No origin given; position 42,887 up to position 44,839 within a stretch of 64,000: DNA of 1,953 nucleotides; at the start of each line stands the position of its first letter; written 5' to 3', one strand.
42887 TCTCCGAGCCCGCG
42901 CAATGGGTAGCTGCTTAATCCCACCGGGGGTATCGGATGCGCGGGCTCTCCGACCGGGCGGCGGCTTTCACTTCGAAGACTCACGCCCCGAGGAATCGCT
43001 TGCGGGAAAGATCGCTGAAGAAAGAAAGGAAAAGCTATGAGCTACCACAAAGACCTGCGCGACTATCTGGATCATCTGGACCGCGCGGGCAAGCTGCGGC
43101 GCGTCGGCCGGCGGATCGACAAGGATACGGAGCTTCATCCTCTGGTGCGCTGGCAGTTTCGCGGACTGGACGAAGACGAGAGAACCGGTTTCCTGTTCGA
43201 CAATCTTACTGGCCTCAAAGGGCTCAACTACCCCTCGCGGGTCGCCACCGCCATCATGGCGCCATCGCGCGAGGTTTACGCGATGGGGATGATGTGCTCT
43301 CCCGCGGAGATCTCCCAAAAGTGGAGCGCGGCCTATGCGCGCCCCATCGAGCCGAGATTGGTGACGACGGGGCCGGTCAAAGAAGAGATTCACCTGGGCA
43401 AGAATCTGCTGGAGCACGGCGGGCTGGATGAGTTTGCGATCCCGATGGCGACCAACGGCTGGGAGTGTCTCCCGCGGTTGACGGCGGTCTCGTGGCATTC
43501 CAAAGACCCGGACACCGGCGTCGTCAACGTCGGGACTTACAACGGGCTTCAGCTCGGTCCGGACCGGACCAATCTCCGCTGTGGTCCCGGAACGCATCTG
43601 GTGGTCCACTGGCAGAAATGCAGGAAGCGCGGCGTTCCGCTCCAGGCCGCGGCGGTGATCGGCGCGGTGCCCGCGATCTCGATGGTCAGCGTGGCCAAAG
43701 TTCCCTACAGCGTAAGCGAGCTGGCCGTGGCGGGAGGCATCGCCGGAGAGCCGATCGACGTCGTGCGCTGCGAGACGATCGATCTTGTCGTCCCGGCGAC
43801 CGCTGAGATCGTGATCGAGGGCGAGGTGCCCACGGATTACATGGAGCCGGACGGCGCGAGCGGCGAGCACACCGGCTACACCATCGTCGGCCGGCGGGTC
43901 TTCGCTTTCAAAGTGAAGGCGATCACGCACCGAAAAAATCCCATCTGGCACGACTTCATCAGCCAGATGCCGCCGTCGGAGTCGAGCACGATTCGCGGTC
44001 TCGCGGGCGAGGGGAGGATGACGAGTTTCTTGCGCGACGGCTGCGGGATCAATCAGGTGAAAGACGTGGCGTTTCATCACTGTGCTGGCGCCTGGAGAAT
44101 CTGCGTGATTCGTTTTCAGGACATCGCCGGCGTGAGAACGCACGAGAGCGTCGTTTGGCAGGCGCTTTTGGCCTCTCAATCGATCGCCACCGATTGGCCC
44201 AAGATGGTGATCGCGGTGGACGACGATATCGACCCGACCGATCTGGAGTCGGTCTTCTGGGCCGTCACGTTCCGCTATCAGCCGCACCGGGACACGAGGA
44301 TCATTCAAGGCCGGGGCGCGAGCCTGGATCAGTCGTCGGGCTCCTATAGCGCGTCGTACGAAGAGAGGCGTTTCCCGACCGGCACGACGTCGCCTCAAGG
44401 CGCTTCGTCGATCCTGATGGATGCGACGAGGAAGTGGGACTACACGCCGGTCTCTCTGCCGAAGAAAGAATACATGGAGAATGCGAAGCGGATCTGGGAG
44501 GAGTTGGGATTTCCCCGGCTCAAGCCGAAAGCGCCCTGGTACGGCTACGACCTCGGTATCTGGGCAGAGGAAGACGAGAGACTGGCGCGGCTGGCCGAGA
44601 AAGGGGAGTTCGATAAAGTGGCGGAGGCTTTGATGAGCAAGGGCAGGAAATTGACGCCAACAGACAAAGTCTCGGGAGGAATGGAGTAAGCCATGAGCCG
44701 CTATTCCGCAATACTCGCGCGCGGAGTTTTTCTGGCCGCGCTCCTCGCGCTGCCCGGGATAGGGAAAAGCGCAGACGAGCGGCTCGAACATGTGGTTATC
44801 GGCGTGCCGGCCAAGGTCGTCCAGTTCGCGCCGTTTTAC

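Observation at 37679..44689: Subfamily C UbiD paralogs (U5, U7) lack the catalytic Arg of the N-x-G-x-Y-R motif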

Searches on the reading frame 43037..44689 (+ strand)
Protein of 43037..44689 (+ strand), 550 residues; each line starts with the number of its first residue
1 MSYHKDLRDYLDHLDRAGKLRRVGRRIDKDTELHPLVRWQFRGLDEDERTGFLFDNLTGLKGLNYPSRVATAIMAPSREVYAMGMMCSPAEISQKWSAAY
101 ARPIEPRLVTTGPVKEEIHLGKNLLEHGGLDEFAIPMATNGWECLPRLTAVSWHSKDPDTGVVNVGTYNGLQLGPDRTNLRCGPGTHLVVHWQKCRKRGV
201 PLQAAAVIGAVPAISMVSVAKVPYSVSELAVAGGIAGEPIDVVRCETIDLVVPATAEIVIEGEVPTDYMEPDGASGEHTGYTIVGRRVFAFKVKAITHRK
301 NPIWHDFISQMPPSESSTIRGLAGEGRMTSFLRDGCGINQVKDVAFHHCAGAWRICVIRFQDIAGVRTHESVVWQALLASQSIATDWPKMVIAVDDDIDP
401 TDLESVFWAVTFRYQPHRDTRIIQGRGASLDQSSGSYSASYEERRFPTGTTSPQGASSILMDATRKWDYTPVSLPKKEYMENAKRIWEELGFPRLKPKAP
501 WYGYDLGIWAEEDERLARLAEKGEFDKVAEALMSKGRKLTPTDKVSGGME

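Call 5: search_protein_families(library=pfam, proteins=[window:43037-44689:+])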
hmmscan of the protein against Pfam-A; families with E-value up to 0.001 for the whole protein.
window:43037-44689:+ (550 aa): 2 families
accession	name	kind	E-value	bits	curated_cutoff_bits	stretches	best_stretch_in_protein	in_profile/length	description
PF01977.22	UbiD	-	1.4e-43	149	23.3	1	149-308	41-202/206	3-octaprenyl-4-hydroxybenzoate carboxy-lyase Rift-related domain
PF20696.2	UbiD_C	-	3.3e-17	63.1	24.2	1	331-435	15-115/127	3-octaprenyl-4-hydroxybenzoate carboxy-lyase C-terminal domain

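Call 6: search_protein_families(library=ncbifam, proteins=[window:43037-44689:+])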
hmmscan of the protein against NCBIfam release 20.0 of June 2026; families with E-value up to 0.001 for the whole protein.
window:43037-44689:+ (550 aa): 7 families
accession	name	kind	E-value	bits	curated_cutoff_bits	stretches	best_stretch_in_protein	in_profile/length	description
TIGR00148.1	TIGR00148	subfamily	5.2e-60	203.3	244.85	1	7-436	1-424/438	UbiD family decarboxylase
NF041204.1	VdcC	exception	3.7e-52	177.3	650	1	5-436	2-424/467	non-oxidative hydroxyarylic acid decarboxylases subunit C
TIGR03701.1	mena_SCO4490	equivalog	1.4e-38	132.8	495.9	1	101-437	104-428/433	menaquinone biosynthesis decarboxylase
NF041219.1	BagN_FevL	exception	1.8e-38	132.3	1000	1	4-418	17-436/502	bagremycin/ferroverdin biosynthesis UbiD family decarboxylase BagN/FevL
NF008175.0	PRK10922.1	equivalog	4.8e-34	117.7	788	1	196-425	209-432/497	4-hydroxy-3-polyprenylbenzoate decarboxylase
TIGR02724.1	phenyl_P_beta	equivalog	8.6e-31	106.8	468.95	1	6-434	2-423/472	phenylphosphate carboxylase subunit beta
TIGR02723.1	phenyl_P_alpha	equivalog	1.7e-28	99.5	564.6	1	2-424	5-414/485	phenylphosphate carboxylase subunit alpha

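Call 8: search_solved_structures(query=window:43037-44689:+, show_alignments=1)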
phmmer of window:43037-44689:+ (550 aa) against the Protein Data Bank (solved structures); distinct sequences matched with E-value up to 0.001: 40.
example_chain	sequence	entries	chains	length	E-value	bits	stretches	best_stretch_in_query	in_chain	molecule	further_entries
6h6x_B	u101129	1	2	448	2.4e-44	155.1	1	6-435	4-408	3-polyprenyl-4-hydroxybenzoate decarboxylase and related decarboxylases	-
6h6v_A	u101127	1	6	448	4.2e-43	151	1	6-434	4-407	3-polyprenyl-4-hydroxybenzoate decarboxylase and related decarboxylases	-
7abn_D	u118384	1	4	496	1.3e-34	122.9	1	6-419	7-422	UbiD-like decarboxylase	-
4ip2_A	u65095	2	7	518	1.5e-34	122.8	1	6-419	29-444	Aromatic Acid Decarboxylase | PA0254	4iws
7abo_C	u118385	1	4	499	2.9e-34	121.8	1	6-419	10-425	UbiD-like decarboxylase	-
6da6_A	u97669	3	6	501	7.4e-33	117.2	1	4-450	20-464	UbiD-like decarboxylase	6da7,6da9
7pda_A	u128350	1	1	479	6.7e-29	104.1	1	5-431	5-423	UbiD family decarboxylase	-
2idb_A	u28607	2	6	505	4.1e-28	101.5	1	4-425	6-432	3-octaprenyl-4-hydroxybenzoate carboxy-lyase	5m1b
5m1c_A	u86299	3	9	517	4.6e-28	101.3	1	4-425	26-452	3-octaprenyl-4-hydroxybenzoate carboxy-lyase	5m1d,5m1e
7ae4_A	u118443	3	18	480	1.7e-26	96.1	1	3-435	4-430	Phenolic acid decarboxylase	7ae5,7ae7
7ney_A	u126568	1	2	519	6.1e-24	87.7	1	4-420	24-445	Ferulic acid decarboxylase 1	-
7nf0_A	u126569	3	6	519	1.3e-23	86.6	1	4-420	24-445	Ferulic acid decarboxylase 1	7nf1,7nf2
5o3m_A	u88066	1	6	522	1.3e-20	76.8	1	53-440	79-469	Protocatechuate decarboxylase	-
5ny5_A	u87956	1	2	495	2.7e-20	75.7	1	54-441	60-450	3,4-dihydroxybenzoate decarboxylase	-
5o3n_A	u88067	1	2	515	3.1e-20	75.5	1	54-441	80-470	3,4-dihydroxybenzoate decarboxylase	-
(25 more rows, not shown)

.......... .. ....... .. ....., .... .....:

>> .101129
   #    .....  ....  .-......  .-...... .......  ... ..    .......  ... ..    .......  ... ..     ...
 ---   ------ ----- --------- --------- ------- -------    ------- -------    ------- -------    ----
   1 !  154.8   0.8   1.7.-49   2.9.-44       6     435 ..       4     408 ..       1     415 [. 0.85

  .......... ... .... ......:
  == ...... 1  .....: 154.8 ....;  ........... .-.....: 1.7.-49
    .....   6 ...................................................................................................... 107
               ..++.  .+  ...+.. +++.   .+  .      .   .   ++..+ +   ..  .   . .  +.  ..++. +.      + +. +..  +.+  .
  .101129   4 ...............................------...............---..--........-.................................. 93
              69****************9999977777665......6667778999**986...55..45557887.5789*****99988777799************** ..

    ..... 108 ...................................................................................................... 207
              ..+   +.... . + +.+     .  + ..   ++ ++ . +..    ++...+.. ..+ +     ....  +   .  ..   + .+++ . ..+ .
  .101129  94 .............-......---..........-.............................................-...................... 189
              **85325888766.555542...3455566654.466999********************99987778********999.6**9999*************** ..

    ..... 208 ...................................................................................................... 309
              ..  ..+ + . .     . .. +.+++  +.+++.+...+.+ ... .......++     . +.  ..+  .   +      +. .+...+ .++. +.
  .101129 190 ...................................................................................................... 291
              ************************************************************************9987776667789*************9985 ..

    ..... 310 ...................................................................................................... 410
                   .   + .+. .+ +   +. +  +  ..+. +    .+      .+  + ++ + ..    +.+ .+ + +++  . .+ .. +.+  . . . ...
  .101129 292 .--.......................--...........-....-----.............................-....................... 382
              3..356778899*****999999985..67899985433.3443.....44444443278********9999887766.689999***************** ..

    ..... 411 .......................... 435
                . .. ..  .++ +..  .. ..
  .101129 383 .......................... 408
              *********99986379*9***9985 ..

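Call 28: find_homologous_proteins(query=window:43037-44689:+, max_evalue=1e-20)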
Query window:43037-44689:+ (550 aa): 5433 proteins with E <= 1e-20 among 8000 candidates; the best 120 are listed.
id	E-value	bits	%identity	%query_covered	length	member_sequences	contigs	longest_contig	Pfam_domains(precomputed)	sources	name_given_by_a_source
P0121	0.0e+0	1269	98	100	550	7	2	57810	PF20696.3,PF01977.23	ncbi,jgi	jgi:UbiD family decarboxylase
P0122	0.0e+0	1230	95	100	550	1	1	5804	PF20696.3,PF01977.23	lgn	-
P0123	0.0e+0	1120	85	100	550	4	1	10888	PF20696.3,PF01977.23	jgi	jgi:4-hydroxy-3-polyprenylbenzoate decarboxylase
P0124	0.0e+0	1067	80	100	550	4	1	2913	PF20696.3,PF01977.23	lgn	-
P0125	1.5e-275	933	73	98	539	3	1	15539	PF20696.3,PF01977.23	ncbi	-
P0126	6.4e-262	888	69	98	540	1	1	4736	PF20696.3,PF01977.23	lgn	-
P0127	1.0e-259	881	69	98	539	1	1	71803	PF20696.3,PF01977.23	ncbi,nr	ncbi:MAG: UbiD family decarboxylase [Chloroflexi bacterium]|nr:UbiD family decarboxylase [Chloroflex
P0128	3.9e-258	876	68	98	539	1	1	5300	PF20696.3,PF01977.23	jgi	jgi:4-hydroxy-3-polyprenylbenzoate decarboxylase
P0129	5.9e-255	865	67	98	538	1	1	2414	PF20696.3,PF01977.23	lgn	-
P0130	1.7e-254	864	68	97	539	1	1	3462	PF20696.3,PF01977.23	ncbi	ncbi:UbiD family decarboxylase [Chloroflexota bacterium]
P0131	6.1e-253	859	67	97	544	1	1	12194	PF20696.3,PF01977.23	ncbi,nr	ncbi:MAG: UbiD family decarboxylase [Desulfobacterales bacterium]|nr:UbiD family decarboxylase [Desu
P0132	9.9e-253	858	68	98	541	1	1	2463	PF20696.3,PF01977.23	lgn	-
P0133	2.2e-252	857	66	98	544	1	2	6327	PF20696.3,PF01977.23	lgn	-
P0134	3.4e-250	850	66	98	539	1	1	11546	PF20696.3,PF01977.23,PF20695.3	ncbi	ncbi:MAG: UbiD family decarboxylase [Deltaproteobacteria bacterium]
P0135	7.3e-250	848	65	99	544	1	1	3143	PF20696.3,PF01977.23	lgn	-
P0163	7.4e-239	812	65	98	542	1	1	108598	PF20696.3,PF01977.23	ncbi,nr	ncbi:MAG: UbiD family decarboxylase [Chloroflexi bacterium]|nr:UbiD family decarboxylase [Chloroflex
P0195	2.2e-219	748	57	98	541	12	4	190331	PF20696.3,PF01977.23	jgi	jgi:UbiD family decarboxylase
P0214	1.0e-198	680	55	98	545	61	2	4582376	PF20696.3,PF01977.23,PF20695.3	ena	-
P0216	2.2e-196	672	55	98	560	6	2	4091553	PF20696.3,PF01977.23,PF20695.3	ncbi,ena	-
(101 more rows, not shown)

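Call 31: list_cluster_members(proteins=[P0121, P0001, P0003, P0214, P0216, P0072])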
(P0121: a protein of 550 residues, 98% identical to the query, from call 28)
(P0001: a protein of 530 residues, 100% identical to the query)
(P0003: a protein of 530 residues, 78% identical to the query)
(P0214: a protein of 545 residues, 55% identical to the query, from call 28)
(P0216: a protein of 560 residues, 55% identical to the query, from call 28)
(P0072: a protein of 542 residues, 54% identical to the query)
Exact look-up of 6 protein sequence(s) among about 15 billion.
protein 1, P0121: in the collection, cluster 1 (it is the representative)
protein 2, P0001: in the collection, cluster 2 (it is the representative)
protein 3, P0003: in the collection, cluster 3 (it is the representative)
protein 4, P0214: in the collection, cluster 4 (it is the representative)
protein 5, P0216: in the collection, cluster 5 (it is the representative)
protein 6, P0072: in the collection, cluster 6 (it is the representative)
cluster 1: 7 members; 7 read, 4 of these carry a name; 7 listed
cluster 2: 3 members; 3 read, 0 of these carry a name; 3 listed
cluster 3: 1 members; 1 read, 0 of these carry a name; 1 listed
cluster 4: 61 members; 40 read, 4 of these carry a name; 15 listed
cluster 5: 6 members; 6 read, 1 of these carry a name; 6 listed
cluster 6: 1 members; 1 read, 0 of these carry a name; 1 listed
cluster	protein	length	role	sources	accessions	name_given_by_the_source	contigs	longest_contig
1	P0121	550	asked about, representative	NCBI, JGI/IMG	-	UbiD family decarboxylase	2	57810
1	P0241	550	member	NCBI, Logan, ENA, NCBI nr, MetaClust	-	-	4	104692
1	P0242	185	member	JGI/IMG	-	hypothetical protein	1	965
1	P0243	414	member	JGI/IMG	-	UbiD family decarboxylase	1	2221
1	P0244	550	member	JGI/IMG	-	UbiD family decarboxylase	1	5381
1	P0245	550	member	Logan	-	-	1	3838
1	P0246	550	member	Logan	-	-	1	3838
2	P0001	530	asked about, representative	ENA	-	-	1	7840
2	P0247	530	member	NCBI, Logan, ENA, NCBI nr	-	-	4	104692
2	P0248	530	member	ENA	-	-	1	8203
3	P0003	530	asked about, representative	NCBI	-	-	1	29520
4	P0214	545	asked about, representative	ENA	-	-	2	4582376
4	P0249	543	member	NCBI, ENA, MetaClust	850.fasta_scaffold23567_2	\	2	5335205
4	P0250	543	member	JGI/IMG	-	UbiD family decarboxylase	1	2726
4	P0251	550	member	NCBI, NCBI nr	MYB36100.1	MAG: UbiD family decarboxylase [Gammaproteobacteria bacterium] | UbiD family decarboxylase [Gammaproteobacteria bacterium]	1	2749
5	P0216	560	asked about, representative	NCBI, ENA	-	-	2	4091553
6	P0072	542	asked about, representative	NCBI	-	-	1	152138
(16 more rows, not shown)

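Call 45: find_encoding_contigs(protein=P0214, flank=8000, max_places=2)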
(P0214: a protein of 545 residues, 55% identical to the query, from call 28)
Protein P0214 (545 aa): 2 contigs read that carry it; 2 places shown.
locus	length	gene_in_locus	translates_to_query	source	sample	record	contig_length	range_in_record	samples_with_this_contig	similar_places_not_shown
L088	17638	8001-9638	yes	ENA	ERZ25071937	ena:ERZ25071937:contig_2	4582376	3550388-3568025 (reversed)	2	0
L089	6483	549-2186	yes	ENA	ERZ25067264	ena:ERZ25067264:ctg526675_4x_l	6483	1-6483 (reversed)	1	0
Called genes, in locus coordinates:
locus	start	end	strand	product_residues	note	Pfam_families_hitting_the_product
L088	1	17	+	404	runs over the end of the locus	PF01408:GFO_IDH_MocA, PF22725:GFO_IDH_MocA_C3, PF02894:GFO_IDH_MocA_C (faint)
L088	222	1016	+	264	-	PF02548:Pantoate_transf, PF13714:PEP_mutase (weak)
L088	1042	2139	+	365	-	PF00190:Cupin_1 (faint), PF07883:Cupin_2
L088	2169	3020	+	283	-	PF00561:Abhydrolase_1, PF12146:Hydrolase_4, PF12697:Abhydrolase_6, PF03096:Ndr (weak)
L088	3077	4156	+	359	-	PF01547:SBP_bac_1, PF13416:SBP_bac_8, PF13343:SBP_bac_6, PF13531:SBP_bac_11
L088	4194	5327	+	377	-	PF00005:ABC_tran, PF08402:TOBE_2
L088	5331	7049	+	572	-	PF00528:BPD_transp_1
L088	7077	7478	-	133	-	-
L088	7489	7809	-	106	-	PF09907:HigB_toxin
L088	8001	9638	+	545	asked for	PF20695:UbiD_N (weak), PF01977:UbiD, PF20696:UbiD_C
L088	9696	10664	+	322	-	PF02900:LigB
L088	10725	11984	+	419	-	PF00355:Rieske, PF19301:LigXa_C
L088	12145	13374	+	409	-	PF01408:GFO_IDH_MocA, PF02894:GFO_IDH_MocA_C (weak), PF22725:GFO_IDH_MocA_C3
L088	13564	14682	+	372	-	PF00190:Cupin_1 (weak), PF07883:Cupin_2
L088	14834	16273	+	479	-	PF20695:UbiD_N, PF01977:UbiD, PF20696:UbiD_C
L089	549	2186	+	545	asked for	PF20695:UbiD_N (weak), PF01977:UbiD, PF20696:UbiD_C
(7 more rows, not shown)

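Call 46: find_encoding_contigs(protein=P0216, flank=8000, max_places=1)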
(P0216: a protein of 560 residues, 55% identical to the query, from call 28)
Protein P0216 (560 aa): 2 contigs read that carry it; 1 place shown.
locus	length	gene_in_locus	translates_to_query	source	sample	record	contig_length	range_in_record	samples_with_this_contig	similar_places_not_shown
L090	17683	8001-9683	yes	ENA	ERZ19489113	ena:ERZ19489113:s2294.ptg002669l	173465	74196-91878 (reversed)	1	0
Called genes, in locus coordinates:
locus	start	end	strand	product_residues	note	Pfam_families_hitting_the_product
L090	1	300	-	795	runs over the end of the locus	PF00082:Peptidase_S8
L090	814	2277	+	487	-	PF20695:UbiD_N, PF01977:UbiD, PF20696:UbiD_C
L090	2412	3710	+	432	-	PF00355:Rieske, PF19301:LigXa_C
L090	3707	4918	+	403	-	PF01408:GFO_IDH_MocA, PF22725:GFO_IDH_MocA_C3, PF02894:GFO_IDH_MocA_C (faint)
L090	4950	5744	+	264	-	PF02548:Pantoate_transf, PF13714:PEP_mutase (weak)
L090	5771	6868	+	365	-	PF00190:Cupin_1 (faint), PF07883:Cupin_2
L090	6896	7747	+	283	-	PF00561:Abhydrolase_1, PF12146:Hydrolase_4, PF12697:Abhydrolase_6, PF03096:Ndr (weak)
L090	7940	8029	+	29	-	-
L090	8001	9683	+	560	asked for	PF20695:UbiD_N (weak), PF01977:UbiD, PF20696:UbiD_C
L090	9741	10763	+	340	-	PF02900:LigB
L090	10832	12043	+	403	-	PF00355:Rieske, PF19301:LigXa_C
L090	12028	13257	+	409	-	PF01408:GFO_IDH_MocA, PF02894:GFO_IDH_MocA_C, PF22725:GFO_IDH_MocA_C3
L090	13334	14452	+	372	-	PF02041:Auxin_BP (weak), PF00190:Cupin_1 (weak), PF07883:Cupin_2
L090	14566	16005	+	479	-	PF20695:UbiD_N, PF01977:UbiD, PF20696:UbiD_C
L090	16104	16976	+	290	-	PF00561:Abhydrolase_1, PF12146:Hydrolase_4, PF12697:Abhydrolase_6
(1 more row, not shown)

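Call 47: find_encoding_contigs(protein=P0163, flank=8000, max_places=1)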
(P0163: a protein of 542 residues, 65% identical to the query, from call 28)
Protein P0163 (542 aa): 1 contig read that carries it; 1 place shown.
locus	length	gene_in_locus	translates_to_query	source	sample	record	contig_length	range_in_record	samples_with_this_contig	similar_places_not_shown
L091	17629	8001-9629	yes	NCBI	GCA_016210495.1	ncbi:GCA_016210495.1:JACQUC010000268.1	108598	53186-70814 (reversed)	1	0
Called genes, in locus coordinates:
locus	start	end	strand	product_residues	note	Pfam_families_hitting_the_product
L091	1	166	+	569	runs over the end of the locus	PF00890:FAD_binding_2, PF01266:DAO (weak), PF07992:Pyr_redox_2 (faint), PF02910:Succ_DH_flav_C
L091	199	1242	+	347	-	PF00296:Bac_luciferase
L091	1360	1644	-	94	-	-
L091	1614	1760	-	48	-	-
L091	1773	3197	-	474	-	PF01977:UbiD, PF20696:UbiD_C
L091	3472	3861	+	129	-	PF01315:Ald_Xan_dh_C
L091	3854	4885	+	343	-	PF00296:Bac_luciferase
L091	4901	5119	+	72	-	PF12797:Fer4_2 (faint), PF12837:Fer4_6 (faint), PF13237:Fer4_10 (weak), PF00037:Fer4 (weak), PF14697:Fer4_21 (faint), PF12838:Fer4_7, PF13187:Fer4_9 (weak)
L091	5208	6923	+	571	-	PF00890:FAD_binding_2, PF07992:Pyr_redox_2 (faint), PF02910:Succ_DH_flav_C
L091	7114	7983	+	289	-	PF00561:Abhydrolase_1, PF12697:Abhydrolase_6, PF12146:Hydrolase_4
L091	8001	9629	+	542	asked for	PF01977:UbiD, PF20696:UbiD_C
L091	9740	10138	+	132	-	PF01381:HTH_3 (weak), PF13560:HTH_31 (weak)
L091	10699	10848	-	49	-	PF02518:HATPase_c (weak)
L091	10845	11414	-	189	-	PF00072:Response_reg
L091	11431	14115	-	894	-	PF02743:dCache_1, PF00672:HAMP, PF00512:HisKA (weak), PF02518:HATPase_c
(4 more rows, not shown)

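Call 48: find_encoding_contigs(protein=P0195, flank=8000, max_places=1)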
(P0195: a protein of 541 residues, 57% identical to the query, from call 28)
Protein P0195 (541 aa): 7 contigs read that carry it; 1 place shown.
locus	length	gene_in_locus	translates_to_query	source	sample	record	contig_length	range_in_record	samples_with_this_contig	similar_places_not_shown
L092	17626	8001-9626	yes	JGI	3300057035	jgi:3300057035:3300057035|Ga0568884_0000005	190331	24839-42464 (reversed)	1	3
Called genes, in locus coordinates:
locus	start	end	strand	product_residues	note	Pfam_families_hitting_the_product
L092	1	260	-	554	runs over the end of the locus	PF01636:APH (weak), PF13207:AAA_17, PF13238:AAA_18 (weak), PF13671:AAA_33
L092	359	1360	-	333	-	PF00158:Sigma54_activat, PF14532:Sigma54_activ_2, PF07728:AAA_5 (weak), PF25601:AAA_lid_14, PF02954:HTH_8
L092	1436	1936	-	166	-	-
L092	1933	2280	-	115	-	-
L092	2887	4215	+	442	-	PF00365:PFK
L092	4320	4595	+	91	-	PF02800:Gp_dh_C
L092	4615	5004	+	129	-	PF00571:CBS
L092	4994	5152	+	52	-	-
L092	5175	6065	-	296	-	PF03065:Glyco_hydro_57 (weak), PF01522:Polysacc_deac_1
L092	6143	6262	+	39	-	-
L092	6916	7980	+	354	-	PF02311:AraC_binding (faint), PF07883:Cupin_2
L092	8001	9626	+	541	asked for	PF01977:UbiD, PF20696:UbiD_C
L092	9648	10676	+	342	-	PF13343:SBP_bac_6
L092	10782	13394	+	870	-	PF04879:Molybdop_Fe4S4, PF00384:Molybdopterin, PF01568:Molydop_binding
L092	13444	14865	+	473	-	PF20695:UbiD_N, PF01977:UbiD, PF20696:UbiD_C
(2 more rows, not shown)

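Call 60: predict_structure(alignment_id=A2)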
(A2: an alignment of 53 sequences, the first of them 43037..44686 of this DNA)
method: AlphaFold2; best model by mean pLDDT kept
length: 550 residues; sequences in the alignment: 53
mean_pLDDT: 92.6   pTM: 0.89
mean pLDDT of the five models: 92.6, 92.6, 91.5, 91.0, 86.5
residues with pLDDT >= 90: 436; 70-90: 100; 50-70: 10; < 50: 4
segments of 3 or more residues with pLDDT < 50: 548-550
pLDDT, mean of each block of 10 residues (from residue 1): 88 98 97 96 94 96 92 96 95 90 96 97 90 94 93 96 94 95 90 97 98 93 89 95 98 98 96 88 91 97 94 91 90 95 93 94 94 98 90 97 95 96 86 82 71 81 95 96 98 92 93 95 96 90 64
secondary structure, 60 per line:
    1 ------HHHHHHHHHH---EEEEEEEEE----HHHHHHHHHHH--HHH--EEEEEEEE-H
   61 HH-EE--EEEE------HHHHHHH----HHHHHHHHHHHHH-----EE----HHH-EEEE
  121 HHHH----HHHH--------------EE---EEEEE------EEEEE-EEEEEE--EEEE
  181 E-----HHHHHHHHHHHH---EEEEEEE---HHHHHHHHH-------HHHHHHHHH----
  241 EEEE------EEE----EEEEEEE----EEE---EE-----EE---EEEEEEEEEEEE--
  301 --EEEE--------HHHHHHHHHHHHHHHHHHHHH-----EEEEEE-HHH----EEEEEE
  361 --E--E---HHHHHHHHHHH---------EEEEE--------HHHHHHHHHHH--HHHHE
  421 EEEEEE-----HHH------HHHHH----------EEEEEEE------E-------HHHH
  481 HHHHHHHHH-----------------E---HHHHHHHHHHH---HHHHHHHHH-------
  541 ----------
elements in order: H7-16 E20-28 H33-43 E51-58 E68-71 H78-84 H89-101 E117-120 H121-124 H129-132 E152-156 E163-167 E169-174 E177-181 H187-198 E202-208 H212-220 H228-236 E241-244 E251-253 E258-264 E269-271 E287-298 E303-306 H315-335 E341-346 E355-360 H370-380 E390-394 H403-413 H416-419 E420-426 H441-445 E456-462 H477-489 H511-521 H525-533
